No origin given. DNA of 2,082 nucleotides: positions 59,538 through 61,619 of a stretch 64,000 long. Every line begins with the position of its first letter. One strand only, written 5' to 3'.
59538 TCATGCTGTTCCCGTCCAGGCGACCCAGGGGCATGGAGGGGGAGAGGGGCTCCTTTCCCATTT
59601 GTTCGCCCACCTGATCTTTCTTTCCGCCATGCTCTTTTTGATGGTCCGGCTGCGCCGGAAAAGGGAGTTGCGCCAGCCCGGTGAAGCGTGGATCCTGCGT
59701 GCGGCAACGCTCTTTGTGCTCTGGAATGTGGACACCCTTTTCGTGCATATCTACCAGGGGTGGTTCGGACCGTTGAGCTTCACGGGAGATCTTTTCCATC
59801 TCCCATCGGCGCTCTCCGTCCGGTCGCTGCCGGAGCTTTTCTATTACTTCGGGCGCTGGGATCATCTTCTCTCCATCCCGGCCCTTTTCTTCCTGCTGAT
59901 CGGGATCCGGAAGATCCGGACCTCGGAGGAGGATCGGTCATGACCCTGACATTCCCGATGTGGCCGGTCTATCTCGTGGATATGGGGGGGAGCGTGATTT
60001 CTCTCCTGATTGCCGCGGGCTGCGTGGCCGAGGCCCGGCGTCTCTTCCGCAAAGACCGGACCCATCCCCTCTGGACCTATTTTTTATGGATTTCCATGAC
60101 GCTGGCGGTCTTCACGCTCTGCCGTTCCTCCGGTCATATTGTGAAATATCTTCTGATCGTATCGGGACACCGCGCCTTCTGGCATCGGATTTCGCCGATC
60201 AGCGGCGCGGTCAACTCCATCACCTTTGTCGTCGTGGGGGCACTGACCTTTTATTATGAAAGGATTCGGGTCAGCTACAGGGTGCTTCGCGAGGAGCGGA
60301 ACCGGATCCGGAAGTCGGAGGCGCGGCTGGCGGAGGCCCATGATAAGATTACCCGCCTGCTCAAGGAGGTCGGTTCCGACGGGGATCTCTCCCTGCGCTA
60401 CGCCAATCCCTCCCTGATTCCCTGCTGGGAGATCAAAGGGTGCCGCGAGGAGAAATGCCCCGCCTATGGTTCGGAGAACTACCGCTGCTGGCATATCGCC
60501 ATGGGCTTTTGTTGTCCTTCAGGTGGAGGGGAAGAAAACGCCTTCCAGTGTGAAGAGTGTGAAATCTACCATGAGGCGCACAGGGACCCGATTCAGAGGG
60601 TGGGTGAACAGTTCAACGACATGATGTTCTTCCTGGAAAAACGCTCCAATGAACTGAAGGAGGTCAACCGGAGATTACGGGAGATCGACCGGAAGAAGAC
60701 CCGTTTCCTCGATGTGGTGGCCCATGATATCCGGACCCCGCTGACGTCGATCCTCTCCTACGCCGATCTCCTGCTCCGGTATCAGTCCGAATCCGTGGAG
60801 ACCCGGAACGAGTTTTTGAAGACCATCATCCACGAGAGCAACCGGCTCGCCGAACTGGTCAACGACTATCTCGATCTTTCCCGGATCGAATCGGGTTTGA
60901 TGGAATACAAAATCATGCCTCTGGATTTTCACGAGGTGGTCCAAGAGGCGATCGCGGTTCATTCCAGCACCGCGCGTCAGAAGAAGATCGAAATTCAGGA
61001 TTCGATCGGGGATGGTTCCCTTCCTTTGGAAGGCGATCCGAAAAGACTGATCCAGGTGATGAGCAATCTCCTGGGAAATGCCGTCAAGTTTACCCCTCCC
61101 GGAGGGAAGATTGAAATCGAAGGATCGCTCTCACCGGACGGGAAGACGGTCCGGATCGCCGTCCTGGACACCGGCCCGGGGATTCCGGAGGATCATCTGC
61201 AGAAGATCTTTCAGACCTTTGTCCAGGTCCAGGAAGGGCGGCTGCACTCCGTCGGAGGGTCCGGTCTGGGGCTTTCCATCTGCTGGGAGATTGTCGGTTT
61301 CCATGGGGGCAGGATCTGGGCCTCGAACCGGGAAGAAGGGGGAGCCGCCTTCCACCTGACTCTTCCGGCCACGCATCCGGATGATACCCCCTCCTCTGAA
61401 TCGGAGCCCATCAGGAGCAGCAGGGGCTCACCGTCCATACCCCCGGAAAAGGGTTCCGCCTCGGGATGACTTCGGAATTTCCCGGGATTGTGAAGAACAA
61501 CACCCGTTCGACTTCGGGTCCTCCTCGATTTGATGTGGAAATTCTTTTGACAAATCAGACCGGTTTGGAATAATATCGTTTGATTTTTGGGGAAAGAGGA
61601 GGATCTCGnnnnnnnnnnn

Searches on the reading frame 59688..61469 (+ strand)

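Call 82: search_protein_families(library=pfam, proteins=[window:59688-61469:+], max_evalue=0.00001)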
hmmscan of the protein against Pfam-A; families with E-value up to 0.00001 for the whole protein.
window:59688-61469:+ (593 aa): 2 families
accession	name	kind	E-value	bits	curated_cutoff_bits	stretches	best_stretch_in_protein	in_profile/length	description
PF02518.31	HATPase_c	-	1.4e-29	103.2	26.4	1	449-562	1-110/111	Histidine kinase-, DNA gyrase B-, and HSP90-like ATPase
PF00512.31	HisKA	-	1.4e-19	70.4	26.9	1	337-403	2-66/66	His Kinase A (phospho-acceptor) domain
